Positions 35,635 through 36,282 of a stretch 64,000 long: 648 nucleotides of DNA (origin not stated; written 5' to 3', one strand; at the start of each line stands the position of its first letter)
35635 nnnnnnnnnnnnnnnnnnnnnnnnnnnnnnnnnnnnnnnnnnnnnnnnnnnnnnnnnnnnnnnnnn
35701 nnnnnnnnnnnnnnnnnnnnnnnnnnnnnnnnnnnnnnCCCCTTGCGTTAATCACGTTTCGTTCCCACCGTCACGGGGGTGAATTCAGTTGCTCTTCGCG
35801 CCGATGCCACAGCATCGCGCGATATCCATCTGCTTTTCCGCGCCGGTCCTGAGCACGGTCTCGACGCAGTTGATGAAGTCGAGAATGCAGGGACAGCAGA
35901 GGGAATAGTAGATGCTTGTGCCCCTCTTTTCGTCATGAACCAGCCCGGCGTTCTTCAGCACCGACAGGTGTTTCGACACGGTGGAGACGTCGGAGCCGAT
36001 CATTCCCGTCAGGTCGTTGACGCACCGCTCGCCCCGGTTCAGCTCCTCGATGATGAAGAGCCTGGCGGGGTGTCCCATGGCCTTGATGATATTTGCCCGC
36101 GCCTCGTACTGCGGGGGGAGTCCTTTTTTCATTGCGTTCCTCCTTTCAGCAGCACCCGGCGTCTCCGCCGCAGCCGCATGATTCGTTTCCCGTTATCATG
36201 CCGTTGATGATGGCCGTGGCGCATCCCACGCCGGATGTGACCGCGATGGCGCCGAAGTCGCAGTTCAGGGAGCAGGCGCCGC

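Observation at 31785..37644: hgcAB is embedded in a same-strand arsenic-resistance gene string: hgcA-hgcB-arsR-arsP_1-trx-acr3-(vapBC)-arsC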

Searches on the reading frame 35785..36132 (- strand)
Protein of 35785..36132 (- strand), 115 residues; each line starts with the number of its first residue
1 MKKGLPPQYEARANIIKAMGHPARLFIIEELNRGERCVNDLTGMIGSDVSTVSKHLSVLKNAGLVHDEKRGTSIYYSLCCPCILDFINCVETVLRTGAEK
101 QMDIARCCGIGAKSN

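Call 3: search_protein_families(library=pfam, proteins=[window:35785-36132:-])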
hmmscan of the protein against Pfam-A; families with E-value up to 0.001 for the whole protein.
window:35785-36132:- (115 aa): 2 families
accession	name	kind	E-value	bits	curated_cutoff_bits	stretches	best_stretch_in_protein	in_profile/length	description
PF01022.26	HTH_5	-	2e-12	47.2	22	1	22-66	2-46/47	Bacterial regulatory protein, arsR family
PF12840.13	HTH_20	-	0.00013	22.3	27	1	19-66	1-49/51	Helix-turn-helix domain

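Call 4: search_protein_families(library=ncbifam, proteins=[window:35785-36132:-])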
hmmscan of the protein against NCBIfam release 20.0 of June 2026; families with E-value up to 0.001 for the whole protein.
window:35785-36132:- (115 aa): 10 families
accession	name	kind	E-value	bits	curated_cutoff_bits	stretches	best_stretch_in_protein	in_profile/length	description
NF033788.1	HTH_metalloreg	subfamily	7.8e-23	80.1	55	1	13-83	2-73/77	metalloregulator ArsR/SmtB family transcription factor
NF033789.1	repress_SdpR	subfamily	2.4e-14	53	100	1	16-90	2-76/79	autorepressor SdpR family transcription factor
NF041413.1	ArsR_Rv2640c_fam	equivalog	1.2e-10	41.8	155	1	16-79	36-102/118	Rv2640c family ArsR-like transcriptional regulator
NF040642.1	sulf_sens_BigR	equivalog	2.1e-10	40.5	155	1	13-80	11-78/95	sulfite-sensing transcriptional repressor BigR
NF052532.1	TransRegPagRBaca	equivalog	2.9e-10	40.1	170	1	9-88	14-93/99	transcriptional repressor PagR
NF045707.1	Dbac_1936_reg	equivalog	3.1e-10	39.9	115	1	8-94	3-89/99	ArsR/SmtB-type metalloregulator TsoR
NF007528.0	PRK10141.1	subfamily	2.7e-08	33.7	97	1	15-83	9-77/117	metalloregulator ArsR/SmtB family transcription factor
TIGR01884.1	cas_HTH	subfamily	3e-07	30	60.2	1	23-74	143-196/202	CRISPR-associated CARF protein Csa3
NF047906.1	CdPbTransRegCmtR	equivalog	5.4e-07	29.5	150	1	11-88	10-87/104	Cd(II)/Pb(II)-sensing metalloregulatory transcriptional regulator CmtR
NF053755.1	MsvR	equivalog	1.7e-05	24.6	220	1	14-68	5-59/236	transcriptional factor MsvR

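Call 40: find_related_loci(query=A3, collection=metagenome_contigs, flank=6000)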
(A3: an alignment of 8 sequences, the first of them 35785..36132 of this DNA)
Query A3 (115 aa) in metagenome_contigs; peptide patterns used: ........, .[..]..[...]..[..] (x = any residue, [..] = any of these).
600 stretches matched a pattern (row limit reached: there are more); 313 encode a relative of the query (tblastn E <= 1e-3); the best 80 are kept; 80 distinct loci.
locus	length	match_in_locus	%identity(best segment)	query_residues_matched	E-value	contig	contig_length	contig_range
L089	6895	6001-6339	78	1-113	6e-59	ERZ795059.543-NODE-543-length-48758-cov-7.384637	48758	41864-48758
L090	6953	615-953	78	1-113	6e-59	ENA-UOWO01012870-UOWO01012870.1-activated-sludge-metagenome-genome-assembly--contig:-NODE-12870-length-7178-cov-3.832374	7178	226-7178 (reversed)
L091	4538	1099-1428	77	1-110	1e-58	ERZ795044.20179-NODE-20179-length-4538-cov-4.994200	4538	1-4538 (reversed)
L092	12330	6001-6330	77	1-110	1e-58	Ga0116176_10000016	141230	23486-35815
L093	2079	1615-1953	76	1-113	1e-59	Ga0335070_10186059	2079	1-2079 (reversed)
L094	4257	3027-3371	74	1-115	3e-57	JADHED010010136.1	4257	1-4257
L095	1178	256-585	75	1-110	4e-59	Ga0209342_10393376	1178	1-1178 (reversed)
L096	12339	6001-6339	73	1-113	8e-55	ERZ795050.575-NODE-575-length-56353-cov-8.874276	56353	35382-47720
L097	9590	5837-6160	66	1-108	2e-47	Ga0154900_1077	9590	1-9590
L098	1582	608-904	71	11-111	4e-47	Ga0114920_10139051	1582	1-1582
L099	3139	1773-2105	66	1-111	2e-45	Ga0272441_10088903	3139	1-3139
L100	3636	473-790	64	1-106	4e-45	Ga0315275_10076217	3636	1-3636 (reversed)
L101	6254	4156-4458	67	1-101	7e-45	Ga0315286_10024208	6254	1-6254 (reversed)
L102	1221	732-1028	69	8-106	1e-46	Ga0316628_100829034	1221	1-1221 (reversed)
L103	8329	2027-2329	67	1-101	7e-45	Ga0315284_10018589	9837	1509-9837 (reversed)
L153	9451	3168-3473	60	5-106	9e-39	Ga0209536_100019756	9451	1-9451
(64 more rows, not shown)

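Call 52: search_protein_families(library=pfam, proteins=[L153:5119-5607:+, L153:5604-6302:+], max_evalue=0.01)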
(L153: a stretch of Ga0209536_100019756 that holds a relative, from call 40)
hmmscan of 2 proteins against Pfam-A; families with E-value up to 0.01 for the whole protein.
L153:5119-5607:+ (162 aa): 1 family
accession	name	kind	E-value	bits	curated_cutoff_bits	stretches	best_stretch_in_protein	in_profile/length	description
PF21183.3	HAT1_C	-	0.0012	19.7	27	1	63-89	6-32/52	Histone acetyltransferase type B catalytic subunit, C-terminal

L153:5604-6302:+ (232 aa): 1 family
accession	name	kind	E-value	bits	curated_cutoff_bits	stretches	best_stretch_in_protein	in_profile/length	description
PF13386.12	DsbD_2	-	1.7e-13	51.4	24.9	1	13-219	3-198/199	Cytochrome C biogenesis protein transmembrane region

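Call 59: search_solved_structures(query=window:35785-36132:-, max_evalue=0.000001, show_alignments=0)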
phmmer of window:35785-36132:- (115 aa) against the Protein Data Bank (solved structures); distinct sequences matched with E-value up to 0.000001: 12.
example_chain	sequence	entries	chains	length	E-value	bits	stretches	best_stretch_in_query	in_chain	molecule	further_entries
6jmi_A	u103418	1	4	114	2.7e-11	46.9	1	7-95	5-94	Uncharacterized HTH-type transcriptional regulator Rv0081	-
2lkp_A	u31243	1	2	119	6.8e-10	42.4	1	13-81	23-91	HTH-type transcriptional regulator NmtR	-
6o8k_A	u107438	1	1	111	1.2e-09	41.6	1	9-87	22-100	Transcriptional regulator, ArsR family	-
13ct_A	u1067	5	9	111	1.3e-09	41.6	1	9-87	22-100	Transcriptional regulator, ArsR family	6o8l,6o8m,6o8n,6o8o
8qkf_A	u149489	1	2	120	2.6e-09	40.6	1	10-79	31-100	ArsR family transcriptional regulator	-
3pqj_A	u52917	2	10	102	2.6e-09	40.6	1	11-95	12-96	Biofilm growth-associated repressor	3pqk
7p6f_AAA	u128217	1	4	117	3e-09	40.4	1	4-88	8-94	Transcriptional regulator SrnR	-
4omy_A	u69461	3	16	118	1.2e-08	38.5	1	9-93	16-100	NolR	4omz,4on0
9t6t_A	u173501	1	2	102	2e-08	37.7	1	13-83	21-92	Lmo1102 protein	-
9t6r_A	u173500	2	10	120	2.7e-08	37.3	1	13-83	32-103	Lmo1102 protein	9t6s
2kko_A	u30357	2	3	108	1.1e-07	35.3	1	13-90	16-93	POSSIBLE TRANSCRIPTIONAL REGULATORY PROTEIN (POSSIBLY ARSR-FAMILY) | Possible transcriptional regulatory arsR-family protein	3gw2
1r1t_A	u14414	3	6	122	2.1e-07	34.4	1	9-79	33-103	Transcriptional repressor smtB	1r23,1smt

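Call 60: search_solved_structures(query=window:35785-36132:-, max_evalue=2e-9, show_alignments=3)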
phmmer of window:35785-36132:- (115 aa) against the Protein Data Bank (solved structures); distinct sequences matched with E-value up to 2e-9: 4.
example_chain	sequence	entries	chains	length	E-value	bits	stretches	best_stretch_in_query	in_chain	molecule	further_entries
6jmi_A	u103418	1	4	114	2.7e-11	46.9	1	7-95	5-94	Uncharacterized HTH-type transcriptional regulator Rv0081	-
2lkp_A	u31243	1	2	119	6.8e-10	42.4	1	13-81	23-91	HTH-type transcriptional regulator NmtR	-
6o8k_A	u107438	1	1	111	1.2e-09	41.6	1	9-87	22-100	Transcriptional regulator, ArsR family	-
13ct_A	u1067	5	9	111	1.3e-09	41.6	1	9-87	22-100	Transcriptional regulator, ArsR family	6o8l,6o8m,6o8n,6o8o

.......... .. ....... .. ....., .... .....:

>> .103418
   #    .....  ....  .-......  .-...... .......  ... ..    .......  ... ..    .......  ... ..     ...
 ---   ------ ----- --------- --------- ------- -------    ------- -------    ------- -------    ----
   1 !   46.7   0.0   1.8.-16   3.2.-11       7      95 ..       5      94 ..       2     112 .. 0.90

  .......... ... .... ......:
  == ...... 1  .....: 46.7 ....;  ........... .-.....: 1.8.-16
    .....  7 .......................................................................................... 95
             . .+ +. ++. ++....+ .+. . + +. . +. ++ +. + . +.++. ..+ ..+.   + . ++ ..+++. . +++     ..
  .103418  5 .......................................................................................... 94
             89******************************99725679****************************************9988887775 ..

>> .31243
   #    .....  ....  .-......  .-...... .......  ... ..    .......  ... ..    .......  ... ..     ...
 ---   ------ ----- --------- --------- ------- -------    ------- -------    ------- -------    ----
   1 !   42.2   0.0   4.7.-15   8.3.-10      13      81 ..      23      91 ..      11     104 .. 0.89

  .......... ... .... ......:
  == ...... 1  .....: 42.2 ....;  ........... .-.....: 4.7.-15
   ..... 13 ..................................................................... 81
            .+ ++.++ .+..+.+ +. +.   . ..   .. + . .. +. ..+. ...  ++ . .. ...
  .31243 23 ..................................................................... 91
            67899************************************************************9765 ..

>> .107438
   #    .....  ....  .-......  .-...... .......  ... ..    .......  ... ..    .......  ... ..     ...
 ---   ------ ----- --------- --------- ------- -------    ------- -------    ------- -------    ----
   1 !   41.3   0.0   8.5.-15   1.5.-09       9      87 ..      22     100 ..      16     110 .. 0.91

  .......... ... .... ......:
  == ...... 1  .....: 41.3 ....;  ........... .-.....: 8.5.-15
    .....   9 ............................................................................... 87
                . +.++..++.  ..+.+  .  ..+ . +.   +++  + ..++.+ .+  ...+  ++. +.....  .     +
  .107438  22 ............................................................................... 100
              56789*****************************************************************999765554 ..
